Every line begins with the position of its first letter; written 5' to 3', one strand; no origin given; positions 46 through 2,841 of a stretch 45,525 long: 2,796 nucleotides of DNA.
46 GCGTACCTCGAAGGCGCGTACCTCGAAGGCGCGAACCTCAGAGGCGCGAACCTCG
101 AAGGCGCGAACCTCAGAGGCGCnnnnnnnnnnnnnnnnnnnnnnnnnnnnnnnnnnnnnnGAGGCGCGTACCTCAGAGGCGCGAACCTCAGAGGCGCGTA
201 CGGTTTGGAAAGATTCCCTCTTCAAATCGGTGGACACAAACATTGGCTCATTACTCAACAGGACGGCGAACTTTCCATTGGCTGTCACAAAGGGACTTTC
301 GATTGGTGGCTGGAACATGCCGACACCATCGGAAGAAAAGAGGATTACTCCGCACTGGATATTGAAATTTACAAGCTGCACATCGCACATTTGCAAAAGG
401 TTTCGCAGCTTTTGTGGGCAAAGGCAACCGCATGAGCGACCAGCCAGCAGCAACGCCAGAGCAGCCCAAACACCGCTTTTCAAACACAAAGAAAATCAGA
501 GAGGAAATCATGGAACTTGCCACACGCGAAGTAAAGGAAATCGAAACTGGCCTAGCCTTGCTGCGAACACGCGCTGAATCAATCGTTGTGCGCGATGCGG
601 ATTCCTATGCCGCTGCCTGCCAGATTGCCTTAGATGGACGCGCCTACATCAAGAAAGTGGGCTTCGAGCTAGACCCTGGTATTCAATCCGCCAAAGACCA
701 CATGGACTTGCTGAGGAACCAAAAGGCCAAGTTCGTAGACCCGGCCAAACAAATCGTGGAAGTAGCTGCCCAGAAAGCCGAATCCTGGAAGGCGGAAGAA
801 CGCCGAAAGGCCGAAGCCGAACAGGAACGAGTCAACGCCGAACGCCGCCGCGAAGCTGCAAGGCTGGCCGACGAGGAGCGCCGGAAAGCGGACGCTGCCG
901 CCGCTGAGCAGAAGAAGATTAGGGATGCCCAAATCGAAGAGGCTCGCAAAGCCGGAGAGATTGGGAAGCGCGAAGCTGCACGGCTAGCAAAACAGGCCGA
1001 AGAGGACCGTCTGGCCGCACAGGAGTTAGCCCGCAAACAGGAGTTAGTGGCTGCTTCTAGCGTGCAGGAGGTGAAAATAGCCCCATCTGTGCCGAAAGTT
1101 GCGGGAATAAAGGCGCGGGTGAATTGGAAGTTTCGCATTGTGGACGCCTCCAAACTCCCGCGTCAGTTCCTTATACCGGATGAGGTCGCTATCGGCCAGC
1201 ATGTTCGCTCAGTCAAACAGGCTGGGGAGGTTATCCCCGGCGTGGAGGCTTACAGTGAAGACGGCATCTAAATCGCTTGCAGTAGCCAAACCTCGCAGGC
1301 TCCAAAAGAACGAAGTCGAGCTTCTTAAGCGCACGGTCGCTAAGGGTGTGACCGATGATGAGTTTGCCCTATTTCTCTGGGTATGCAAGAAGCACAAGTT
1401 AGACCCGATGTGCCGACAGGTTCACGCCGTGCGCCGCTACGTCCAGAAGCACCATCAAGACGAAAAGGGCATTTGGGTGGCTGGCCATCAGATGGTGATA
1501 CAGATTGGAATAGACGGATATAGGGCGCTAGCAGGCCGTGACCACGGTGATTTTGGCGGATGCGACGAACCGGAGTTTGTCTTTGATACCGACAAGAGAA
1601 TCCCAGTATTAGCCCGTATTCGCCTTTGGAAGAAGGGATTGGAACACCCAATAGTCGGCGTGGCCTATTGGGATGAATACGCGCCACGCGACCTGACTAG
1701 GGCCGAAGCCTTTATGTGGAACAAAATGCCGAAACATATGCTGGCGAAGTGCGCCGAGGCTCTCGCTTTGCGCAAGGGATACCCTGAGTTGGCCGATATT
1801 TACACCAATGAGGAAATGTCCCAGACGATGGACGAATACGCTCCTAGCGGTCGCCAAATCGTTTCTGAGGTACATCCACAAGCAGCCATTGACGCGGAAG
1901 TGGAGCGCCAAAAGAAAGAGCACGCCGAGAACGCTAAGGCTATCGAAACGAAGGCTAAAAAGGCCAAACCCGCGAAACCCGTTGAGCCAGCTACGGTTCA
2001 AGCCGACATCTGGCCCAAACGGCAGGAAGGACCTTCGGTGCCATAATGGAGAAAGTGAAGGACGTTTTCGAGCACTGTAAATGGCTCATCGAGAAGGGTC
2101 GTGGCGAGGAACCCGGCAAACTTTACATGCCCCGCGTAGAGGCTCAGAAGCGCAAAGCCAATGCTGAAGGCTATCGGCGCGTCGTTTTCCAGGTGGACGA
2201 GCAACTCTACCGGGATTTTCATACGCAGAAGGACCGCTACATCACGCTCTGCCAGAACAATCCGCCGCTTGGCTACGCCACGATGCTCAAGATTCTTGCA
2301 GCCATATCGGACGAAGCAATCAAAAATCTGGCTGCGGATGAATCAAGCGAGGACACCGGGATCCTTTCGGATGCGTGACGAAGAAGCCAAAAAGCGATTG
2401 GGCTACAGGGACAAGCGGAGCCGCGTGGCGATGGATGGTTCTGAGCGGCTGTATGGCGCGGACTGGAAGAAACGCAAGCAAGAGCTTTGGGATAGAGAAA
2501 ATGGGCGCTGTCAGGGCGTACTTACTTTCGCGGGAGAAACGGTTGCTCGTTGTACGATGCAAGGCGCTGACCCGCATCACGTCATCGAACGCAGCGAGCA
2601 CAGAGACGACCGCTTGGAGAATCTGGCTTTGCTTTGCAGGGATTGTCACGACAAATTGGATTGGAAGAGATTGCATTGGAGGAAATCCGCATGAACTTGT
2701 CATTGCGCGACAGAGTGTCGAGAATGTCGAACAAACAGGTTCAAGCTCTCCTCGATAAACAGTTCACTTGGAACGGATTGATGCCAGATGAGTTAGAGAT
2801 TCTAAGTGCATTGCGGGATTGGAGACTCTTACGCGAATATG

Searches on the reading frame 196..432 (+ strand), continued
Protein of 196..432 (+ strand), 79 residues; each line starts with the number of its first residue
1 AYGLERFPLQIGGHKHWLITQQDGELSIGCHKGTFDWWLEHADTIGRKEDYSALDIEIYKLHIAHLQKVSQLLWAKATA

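Call 54: search_protein_families(library=ncbifam, proteins=[P0007, P0015, P0028, P0036, P0048, P0165, P0169, P0080], max_evalue=0.01)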
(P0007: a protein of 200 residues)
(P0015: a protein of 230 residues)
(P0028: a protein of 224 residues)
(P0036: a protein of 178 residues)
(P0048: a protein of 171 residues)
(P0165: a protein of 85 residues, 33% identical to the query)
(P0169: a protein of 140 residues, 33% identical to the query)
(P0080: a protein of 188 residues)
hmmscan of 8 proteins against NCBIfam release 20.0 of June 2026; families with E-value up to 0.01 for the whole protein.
P0007 (200 aa): 11 families
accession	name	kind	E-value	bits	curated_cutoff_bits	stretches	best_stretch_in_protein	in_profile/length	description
NF011743.0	PRK15196.1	equivalog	6.4e-16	58.2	354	1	12-121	130-239/350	type III secretion system effector PipB2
NF047416.1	penta_HetL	equivalog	7.1e-15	55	260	1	33-124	82-173/218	heterocyst differentiation pentapeptide repeat protein HetL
NF052603.1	penta_Alr5209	equivalog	5e-14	52.4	125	1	36-112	20-96/113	Alr5209 family pentapeptide repeat protein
NF011744.0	PRK15197.1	equivalog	1.7e-11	43.9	274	1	32-122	177-268/291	SPI-2 type III secretion system effector PipB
NF000349.1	mfpA_AE000516.2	equivalog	1.3e-07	31.6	360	1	45-124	88-167/183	pentapeptide repeat protein MfpA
NF000071.4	penta_rpt_QnrA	exception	5.4e-05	23.1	450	1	36-121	54-134/218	QnrA family quinolone resistance pentapeptide repeat protein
NF038182.1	penta_rpt_SmQnr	exception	9.1e-05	22.4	460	1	31-87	142-198/215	SmQnr family pentapeptide repeat protein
NF012152.0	penta_rpt_QnrC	exception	0.00065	19.7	500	1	36-117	54-135/221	QnrC family quinolone resistance pentapeptide repeat protein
NF000056.3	penta_rpt_QnrS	exception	0.0013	18.4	460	1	34-124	52-142/218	QnrS family quinolone resistance pentapeptide repeat protein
NF033086.2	penta_rpt_Qnr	equivalog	0.0026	17.5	240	1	39-112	111-184/211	Qnr family pentapeptide repeat protein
NF000420.1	penta_rpt_QnrB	exception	0.0092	16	460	0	33-87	143-197/214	QnrB family quinolone resistance pentapeptide repeat protein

P0015 (230 aa): 9 families
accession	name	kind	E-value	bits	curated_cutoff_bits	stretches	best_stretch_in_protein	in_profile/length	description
NF040510.1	avirulen_svx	equivalog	2.8e-11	42.8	625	2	19-97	459-535/601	Svx/AvrXca family virulence/avirulence protein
NF040481.1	YdcK_fam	equivalog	3.2e-11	42.7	350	2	34-111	60-135/326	YdcK family protein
NF002060.0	PRK00892.1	subfamily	6.6e-05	22.2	207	1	29-108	103-182/345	UDP-3-O-(3-hydroxymyristoyl)glucosamine N-acyltransferase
TIGR01852.1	lipid_A_lpxA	equivalog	0.00019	20.8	231.05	1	30-94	1-59/254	acyl-ACP--UDP-N-acetylglucosamine O-acyltransferase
TIGR03992.1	Arch_glmU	subfamily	0.00025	20.1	292.1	0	95-157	238-299/393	bifunctional sugar-1-phosphate nucleotidylyltransferase/acetyltransferase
NF003657.0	PRK05289.1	equivalog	0.00029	20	226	0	30-86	6-62/264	acyl-ACP--UDP-N-acetylglucosamine O-acyltransferase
TIGR03570.1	NeuD_NnaD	subfamily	0.0012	18.5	160.8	0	27-103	105-181/202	NeuD/PglB/VioB family sugar acetyltransferase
NF052502.1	man1P_GTase_Rv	exception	0.0022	16.9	440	0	79-154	238-311/352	mannose-1-phosphate guanylyltransferase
TIGR03991.1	alt_bact_glmU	hypoth_equivalog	0.0057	16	225.3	0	30-77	204-251/394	UDP-N-acetylglucosamine diphosphorylase/glucosamine-1-phosphate N-acetyltransferase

P0028 (224 aa): 17 families
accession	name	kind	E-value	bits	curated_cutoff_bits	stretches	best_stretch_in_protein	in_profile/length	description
NF052603.1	penta_Alr5209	equivalog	6.5e-28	97.1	125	2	32-94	31-93/113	Alr5209 family pentapeptide repeat protein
NF047416.1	penta_HetL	equivalog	7.4e-24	84.4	260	2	57-135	66-144/218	heterocyst differentiation pentapeptide repeat protein HetL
NF011743.0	PRK15196.1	equivalog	1.6e-15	56.8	354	1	10-131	129-254/350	type III secretion system effector PipB2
NF011744.0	PRK15197.1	equivalog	2.3e-14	53.3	274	1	34-132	154-252/291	SPI-2 type III secretion system effector PipB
NF000349.1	mfpA_AE000516.2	equivalog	1.5e-12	47.7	360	2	34-90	92-148/183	pentapeptide repeat protein MfpA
NF000420.1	penta_rpt_QnrB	exception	8.6e-12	45.5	460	2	8-82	126-197/214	QnrB family quinolone resistance pentapeptide repeat protein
NF033375.2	penta_rpt_QnrE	exception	4.8e-11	43.1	480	2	7-82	125-197/214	QnrE family quinolone resistance pentapeptide repeat protein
NF038182.1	penta_rpt_SmQnr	exception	1.6e-10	41.1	460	2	36-91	142-197/215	SmQnr family pentapeptide repeat protein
NF033086.2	penta_rpt_Qnr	equivalog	3.7e-09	36.6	240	1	32-134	49-151/211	Qnr family pentapeptide repeat protein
NF000071.4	penta_rpt_QnrA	exception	5e-09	36.2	450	1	32-134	55-157/218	QnrA family quinolone resistance pentapeptide repeat protein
NF000421.1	penta_rpt_QnrVC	exception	7.6e-09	35.8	460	1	33-132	56-155/218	QnrVC family quinolone resistance pentapeptide repeat protein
NF012152.0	penta_rpt_QnrC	exception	2.1e-07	31.2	500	1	29-132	72-180/221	QnrC family quinolone resistance pentapeptide repeat protein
NF012151.0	penta_rpt_QnrAS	exception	4.3e-06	26.9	490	1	32-134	55-157/218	QnrAS family quinolone resistance pentapeptide repeat protein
NF000139.2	penta_rpt_QnrD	exception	8.8e-06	25.8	425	1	8-78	126-198/214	QnrD family quinolone resistance pentapeptide repeat protein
NF000056.3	penta_rpt_QnrS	exception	1.2e-05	25.1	460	1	33-133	56-156/218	QnrS family quinolone resistance pentapeptide repeat protein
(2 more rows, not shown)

P0036 (178 aa): 2 families
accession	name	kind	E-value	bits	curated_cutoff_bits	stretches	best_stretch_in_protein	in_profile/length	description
NF040481.1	YdcK_fam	equivalog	3.9e-15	55.6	350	1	5-121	14-127/326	YdcK family protein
NF040510.1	avirulen_svx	equivalog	0.0064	15.2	625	1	37-108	466-539/601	Svx/AvrXca family virulence/avirulence protein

P0048 (171 aa): 4 families
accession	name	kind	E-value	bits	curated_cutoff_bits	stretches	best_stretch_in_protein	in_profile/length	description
NF040510.1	avirulen_svx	equivalog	1.6e-13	50.2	625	1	19-94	461-535/601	Svx/AvrXca family virulence/avirulence protein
NF040481.1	YdcK_fam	equivalog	1.7e-06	27.2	350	1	23-104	42-131/326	YdcK family protein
NF002060.0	PRK00892.1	subfamily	9.2e-05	21.7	207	1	15-99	97-182/345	UDP-3-O-(3-hydroxymyristoyl)glucosamine N-acyltransferase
TIGR03570.1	NeuD_NnaD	subfamily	0.0038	16.8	160.8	1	28-99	90-162/202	NeuD/PglB/VioB family sugar acetyltransferase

P0165 (85 aa): 0 families

P0169 (140 aa): 1 family
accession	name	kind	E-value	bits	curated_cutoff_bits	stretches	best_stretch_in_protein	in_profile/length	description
NF040510.1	avirulen_svx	equivalog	8.1e-06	24.8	625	1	18-67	459-509/601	Svx/AvrXca family virulence/avirulence protein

P0080 (188 aa): 1 family
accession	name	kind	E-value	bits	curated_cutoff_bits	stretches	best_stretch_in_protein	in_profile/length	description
NF040510.1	avirulen_svx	equivalog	0.0024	16.6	625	1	15-75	456-518/601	Svx/AvrXca family virulence/avirulence protein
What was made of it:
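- Closest known: Topoisomerase-protecting pentapeptide-repeat proteins. Different: NCBIfam scores of 20-33 bits against cut-offs of 240-460 (call 54).
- Qnr and MfpA models score far below their cut-offs (call 54).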

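Call 55: search_protein_families(library=padloc, proteins=[P0007, P0015, P0028, P0036, P0048, P0165, P0169, P0080], max_evalue=0.01)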
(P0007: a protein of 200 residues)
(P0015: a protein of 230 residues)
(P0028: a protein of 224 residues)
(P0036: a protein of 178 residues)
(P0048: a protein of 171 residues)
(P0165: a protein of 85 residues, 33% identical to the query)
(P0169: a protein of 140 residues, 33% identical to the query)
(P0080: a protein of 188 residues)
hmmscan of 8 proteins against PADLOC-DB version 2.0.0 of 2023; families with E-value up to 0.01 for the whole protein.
P0007 (200 aa): 0 families

P0015 (230 aa): 0 families

P0028 (224 aa): 0 families

P0036 (178 aa): 0 families

P0048 (171 aa): 0 families

P0165 (85 aa): 0 families

P0169 (140 aa): 0 families

P0080 (188 aa): 0 families
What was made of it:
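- On Known anti-phage defence proteins (PADLOC-DB): No hits for this protein or for eight family members (call 55).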

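Call 61: find_related_loci(query=A2, collection=genome_contigs, flank=6000)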
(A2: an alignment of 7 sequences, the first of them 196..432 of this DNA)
Query A2 (79 aa) in genome_contigs; peptide patterns used: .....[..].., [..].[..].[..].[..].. (x = any residue, [..] = any of these).
30 stretches matched a pattern, but none encodes a relative of the query by tblastn (E <= 1e-3).
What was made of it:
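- Tried and rejected: Close relatives are absent from species-representative genomes (call 61).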

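Call 70: find_encoding_contigs(protein=P0162, flank=8000, max_places=2)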
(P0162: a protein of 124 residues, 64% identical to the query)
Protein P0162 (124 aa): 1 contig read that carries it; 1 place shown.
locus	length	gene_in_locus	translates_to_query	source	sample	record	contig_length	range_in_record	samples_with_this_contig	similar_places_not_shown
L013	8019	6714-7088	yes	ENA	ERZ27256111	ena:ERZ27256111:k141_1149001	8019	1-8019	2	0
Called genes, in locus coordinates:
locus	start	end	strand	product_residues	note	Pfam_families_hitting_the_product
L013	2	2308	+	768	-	?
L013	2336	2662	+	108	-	-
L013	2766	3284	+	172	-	PF01464:SLT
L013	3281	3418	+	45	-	-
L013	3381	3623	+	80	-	-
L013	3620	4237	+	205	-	-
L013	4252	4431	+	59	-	-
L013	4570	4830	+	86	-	-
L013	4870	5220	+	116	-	-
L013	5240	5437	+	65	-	-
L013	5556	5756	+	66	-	-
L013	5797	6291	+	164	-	-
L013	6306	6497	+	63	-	-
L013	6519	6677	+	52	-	-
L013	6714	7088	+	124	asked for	-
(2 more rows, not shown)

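Call 71: find_encoding_contigs(protein=P0173, flank=8000, max_places=2)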
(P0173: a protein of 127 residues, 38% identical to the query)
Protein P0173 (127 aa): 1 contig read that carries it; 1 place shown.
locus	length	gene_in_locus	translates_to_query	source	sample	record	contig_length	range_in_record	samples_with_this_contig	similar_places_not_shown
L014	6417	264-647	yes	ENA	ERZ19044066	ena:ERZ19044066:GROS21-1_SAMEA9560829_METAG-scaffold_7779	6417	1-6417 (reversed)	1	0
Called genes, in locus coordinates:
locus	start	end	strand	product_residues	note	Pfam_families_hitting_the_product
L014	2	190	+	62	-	?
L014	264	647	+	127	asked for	-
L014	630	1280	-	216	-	-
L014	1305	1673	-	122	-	PF06356:DUF1064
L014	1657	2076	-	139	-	-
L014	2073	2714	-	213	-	-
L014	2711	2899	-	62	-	-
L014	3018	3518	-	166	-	-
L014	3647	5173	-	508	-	PF00270:DEAD, PF04851:ResIII, PF18766:SWI2_SNF2 (faint), PF00271:Helicase_C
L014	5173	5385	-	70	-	-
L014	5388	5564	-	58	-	-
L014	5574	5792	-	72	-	-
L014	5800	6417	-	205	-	?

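Call 72: find_encoding_contigs(protein=P0009, flank=8000, max_places=2)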
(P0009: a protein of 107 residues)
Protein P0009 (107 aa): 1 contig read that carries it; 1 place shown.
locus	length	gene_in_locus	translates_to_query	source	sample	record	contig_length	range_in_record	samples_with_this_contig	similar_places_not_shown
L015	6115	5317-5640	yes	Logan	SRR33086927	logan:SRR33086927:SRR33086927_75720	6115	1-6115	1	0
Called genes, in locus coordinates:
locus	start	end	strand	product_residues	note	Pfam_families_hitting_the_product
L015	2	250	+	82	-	?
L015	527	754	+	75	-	-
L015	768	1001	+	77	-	-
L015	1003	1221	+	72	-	-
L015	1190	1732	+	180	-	-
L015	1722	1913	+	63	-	-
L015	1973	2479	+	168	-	PF02557:VanY, PF13539:Peptidase_M15_4 (weak)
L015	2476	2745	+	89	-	-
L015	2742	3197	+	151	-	-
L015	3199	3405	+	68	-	-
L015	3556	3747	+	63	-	PF28077:THIVI_2564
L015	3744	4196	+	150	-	-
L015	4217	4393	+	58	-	-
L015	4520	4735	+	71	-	PF01381:HTH_3 (weak)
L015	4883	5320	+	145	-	-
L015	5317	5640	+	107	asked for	-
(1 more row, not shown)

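Call 76: find_related_loci(query=A2, collection=metagenome_contigs, flank=5000)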
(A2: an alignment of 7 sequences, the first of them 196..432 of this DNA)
Query A2 (79 aa) in metagenome_contigs; peptide patterns used: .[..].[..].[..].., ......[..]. (x = any residue, [..] = any of these).
266 stretches matched a pattern; 37 encode a relative of the query (tblastn E <= 1e-3); 37 distinct loci.
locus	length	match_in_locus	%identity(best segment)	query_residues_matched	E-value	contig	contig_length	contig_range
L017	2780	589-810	72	1-74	2e-36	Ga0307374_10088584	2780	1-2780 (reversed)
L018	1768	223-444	74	1-74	2e-35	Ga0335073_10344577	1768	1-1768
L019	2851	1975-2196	72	1-74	2e-35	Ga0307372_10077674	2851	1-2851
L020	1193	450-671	70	1-74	4e-35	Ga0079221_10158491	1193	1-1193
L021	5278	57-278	72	1-74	2e-33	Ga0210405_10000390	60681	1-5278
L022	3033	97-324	64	1-76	2e-33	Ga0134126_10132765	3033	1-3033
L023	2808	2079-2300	68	1-74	6e-33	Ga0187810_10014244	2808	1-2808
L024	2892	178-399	68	1-74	8e-33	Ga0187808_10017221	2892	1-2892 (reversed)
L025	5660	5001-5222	68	1-74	1e-32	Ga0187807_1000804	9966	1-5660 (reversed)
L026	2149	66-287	68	1-74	2e-32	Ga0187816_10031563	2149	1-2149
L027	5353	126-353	66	1-76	8e-32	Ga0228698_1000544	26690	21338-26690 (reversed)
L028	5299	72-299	66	1-76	9e-32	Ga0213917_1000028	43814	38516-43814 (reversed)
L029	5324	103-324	68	1-74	1e-31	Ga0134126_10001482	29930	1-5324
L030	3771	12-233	68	1-74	5e-32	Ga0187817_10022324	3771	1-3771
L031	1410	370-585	69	3-74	5e-32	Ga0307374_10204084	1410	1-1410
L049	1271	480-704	57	1-75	1e-27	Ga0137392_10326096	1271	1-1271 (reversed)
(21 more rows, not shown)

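Call 84: search_protein_families(library=pfam, proteins=[L006:9279-10391:+, L004:6046-7137:-, L006:8620-9189:+, L006:8225-8560:+, L007:8402-8665:+, L001:9549-9749:+], max_evalue=0.001)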
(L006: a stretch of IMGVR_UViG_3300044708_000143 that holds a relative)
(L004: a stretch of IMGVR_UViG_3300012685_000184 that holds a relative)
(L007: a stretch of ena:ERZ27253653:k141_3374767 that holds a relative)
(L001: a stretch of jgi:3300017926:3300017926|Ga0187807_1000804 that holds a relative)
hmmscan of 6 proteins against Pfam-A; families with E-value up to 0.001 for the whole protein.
L006:9279-10391:+ (371 aa): 1 family
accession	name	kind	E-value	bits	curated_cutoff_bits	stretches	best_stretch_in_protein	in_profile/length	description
PF03837.19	RecT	-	6.7e-32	111.1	24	1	49-234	2-186/198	RecT family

L004:6046-7137:- (364 aa): 1 family
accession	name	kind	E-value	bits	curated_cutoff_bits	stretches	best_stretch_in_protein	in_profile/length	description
PF03837.19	RecT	-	6e-41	140.6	24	1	35-236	2-189/198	RecT family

L006:8620-9189:+ (190 aa): 1 family
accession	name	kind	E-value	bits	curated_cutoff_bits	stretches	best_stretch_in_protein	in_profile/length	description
PF05565.16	Sipho_Gp157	-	4e-29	102.2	28.6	1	63-190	32-162/162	Siphovirus Gp157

L006:8225-8560:+ (112 aa): 1 family
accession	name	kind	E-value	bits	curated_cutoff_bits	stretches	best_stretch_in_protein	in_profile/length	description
PF00684.25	DnaJ_CXXCXGXG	-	0.0003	21.4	32.7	0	52-83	1-35/65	DnaJ central domain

L007:8402-8665:+ (88 aa): 0 families

L001:9549-9749:+ (67 aa): 0 families

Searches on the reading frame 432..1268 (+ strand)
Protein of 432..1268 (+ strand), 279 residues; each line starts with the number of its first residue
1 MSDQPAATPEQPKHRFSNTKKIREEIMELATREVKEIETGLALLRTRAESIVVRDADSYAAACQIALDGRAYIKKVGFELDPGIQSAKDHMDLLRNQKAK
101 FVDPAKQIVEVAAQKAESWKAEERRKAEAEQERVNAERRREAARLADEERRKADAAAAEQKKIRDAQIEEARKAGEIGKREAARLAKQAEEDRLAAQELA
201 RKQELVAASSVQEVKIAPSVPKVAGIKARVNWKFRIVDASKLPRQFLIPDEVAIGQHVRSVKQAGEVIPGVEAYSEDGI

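Call 21: search_protein_families(library=phrogs, proteins=[window:432-1268:+], max_evalue=0.001)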
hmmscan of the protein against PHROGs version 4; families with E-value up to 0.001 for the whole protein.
window:432-1268:+ (279 aa): 0 families

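Call 22: search_protein_families(library=pfam, proteins=[window:432-1268:+], max_evalue=0.01)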
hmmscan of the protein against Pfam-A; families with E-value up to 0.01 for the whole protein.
window:432-1268:+ (279 aa): 0 families

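Call 54: search_protein_families(library=ncbifam, proteins=[window:432-1268:+], max_evalue=0.01)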
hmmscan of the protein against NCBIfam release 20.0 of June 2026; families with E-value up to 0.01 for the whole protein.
window:432-1268:+ (279 aa): 0 families
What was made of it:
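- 432..1271 (+): Downstream ORF (279 aa, Lys/Glu/Ala-rich middle) whose ATG overlaps the TGA stop (ATGA). No Pfam, PHROG or NCBIfam hit (calls 21, 22, 54).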

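Call 55: search_protein_families(library=padloc, proteins=[window:432-1268:+], max_evalue=0.01)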
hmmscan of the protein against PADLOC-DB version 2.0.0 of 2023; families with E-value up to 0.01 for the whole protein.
window:432-1268:+ (279 aa): 0 families

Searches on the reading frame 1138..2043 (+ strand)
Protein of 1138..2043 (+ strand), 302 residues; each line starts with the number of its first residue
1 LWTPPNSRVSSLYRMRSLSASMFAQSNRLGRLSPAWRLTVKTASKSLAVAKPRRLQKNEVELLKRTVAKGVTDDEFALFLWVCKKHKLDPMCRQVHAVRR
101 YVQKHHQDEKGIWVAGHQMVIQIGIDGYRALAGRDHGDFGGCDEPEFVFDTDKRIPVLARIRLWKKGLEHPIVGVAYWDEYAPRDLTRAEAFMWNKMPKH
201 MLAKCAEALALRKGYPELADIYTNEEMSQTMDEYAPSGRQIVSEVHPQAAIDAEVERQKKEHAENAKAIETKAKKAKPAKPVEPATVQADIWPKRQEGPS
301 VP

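Call 21: search_protein_families(library=phrogs, proteins=[window:1138-2043:+], max_evalue=0.001)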
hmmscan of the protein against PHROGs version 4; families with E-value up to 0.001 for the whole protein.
window:1138-2043:+ (302 aa): 5 families
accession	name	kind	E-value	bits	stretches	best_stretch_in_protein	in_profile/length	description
phrog_2780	-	DNA, RNA and nucleotide metabolism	1.8e-39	137.2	1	50-277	31-262/369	RecT-like ssDNA annealing protein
phrog_2449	-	DNA, RNA and nucleotide metabolism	4.1e-36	126.1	1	48-277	10-247/301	single strand annealing protein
phrog_252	-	DNA, RNA and nucleotide metabolism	1.4e-22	81.5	1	48-275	14-225/263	Bet-like ssDNA annealing protein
phrog_10056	-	DNA, RNA and nucleotide metabolism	6.5e-19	69.5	1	61-264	26-224/302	RecT-like ssDNA annealing protein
phrog_2760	-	DNA, RNA and nucleotide metabolism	3.7e-09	37.4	1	163-277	123-237/257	RecT-like ssDNA annealing protein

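Call 22: search_protein_families(library=pfam, proteins=[window:1138-2043:+], max_evalue=0.01)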
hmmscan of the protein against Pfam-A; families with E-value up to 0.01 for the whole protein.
window:1138-2043:+ (302 aa): 1 family
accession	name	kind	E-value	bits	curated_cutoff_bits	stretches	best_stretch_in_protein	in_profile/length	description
PF03837.19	RecT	-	7.6e-21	75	24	1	55-233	3-193/198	RecT family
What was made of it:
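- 1138..2046 (+): RecT-family single-strand annealing protein, two genes downstream. This is the recurrent neighbour of the family. PF03837 E=7.6e-21 and PHROG 2780 (calls 21, 22).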

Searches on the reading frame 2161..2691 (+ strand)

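Call 21: search_protein_families(library=phrogs, proteins=[window:2161-2691:+], max_evalue=0.001)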
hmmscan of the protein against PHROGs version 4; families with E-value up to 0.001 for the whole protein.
window:2161-2691:+ (177 aa): 10 families
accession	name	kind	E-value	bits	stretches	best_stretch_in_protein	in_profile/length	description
phrog_333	-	DNA, RNA and nucleotide metabolism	9.3e-10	39.8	1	97-165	16-77/138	HNH endonuclease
phrog_119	-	DNA, RNA and nucleotide metabolism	3.6e-08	33.6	1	94-170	183-258/443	HNH endonuclease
phrog_144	-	DNA, RNA and nucleotide metabolism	9.5e-08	32.9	1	74-166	50-132/175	HNH endonuclease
phrog_7370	-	DNA, RNA and nucleotide metabolism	1.6e-07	32.4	1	105-168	32-85/115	HNH endonuclease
phrog_8446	-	DNA, RNA and nucleotide metabolism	9.5e-06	26.4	1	93-174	119-203/211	HNH endonuclease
phrog_8048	-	DNA, RNA and nucleotide metabolism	5.3e-05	23.5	1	84-167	146-226/273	HNH endonuclease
phrog_589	-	DNA, RNA and nucleotide metabolism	6.5e-05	23.8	1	70-165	40-137/179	HNH endonuclease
phrog_6050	-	DNA, RNA and nucleotide metabolism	0.00012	22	1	102-165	299-356/402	HNH endonuclease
phrog_740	-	DNA, RNA and nucleotide metabolism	0.00014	22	1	103-167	27-85/332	HNH endonuclease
phrog_5956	-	DNA, RNA and nucleotide metabolism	0.00034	21.3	1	95-165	39-106/138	HNH endonuclease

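Call 22: search_protein_families(library=pfam, proteins=[window:2161-2691:+], max_evalue=0.01)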
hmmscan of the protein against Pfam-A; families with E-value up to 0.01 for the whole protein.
window:2161-2691:+ (177 aa): 1 family
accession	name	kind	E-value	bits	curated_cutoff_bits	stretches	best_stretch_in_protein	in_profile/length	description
PF01844.29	HNH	-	5.1e-08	33.4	21.4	1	139-165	17-43/47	HNH endonuclease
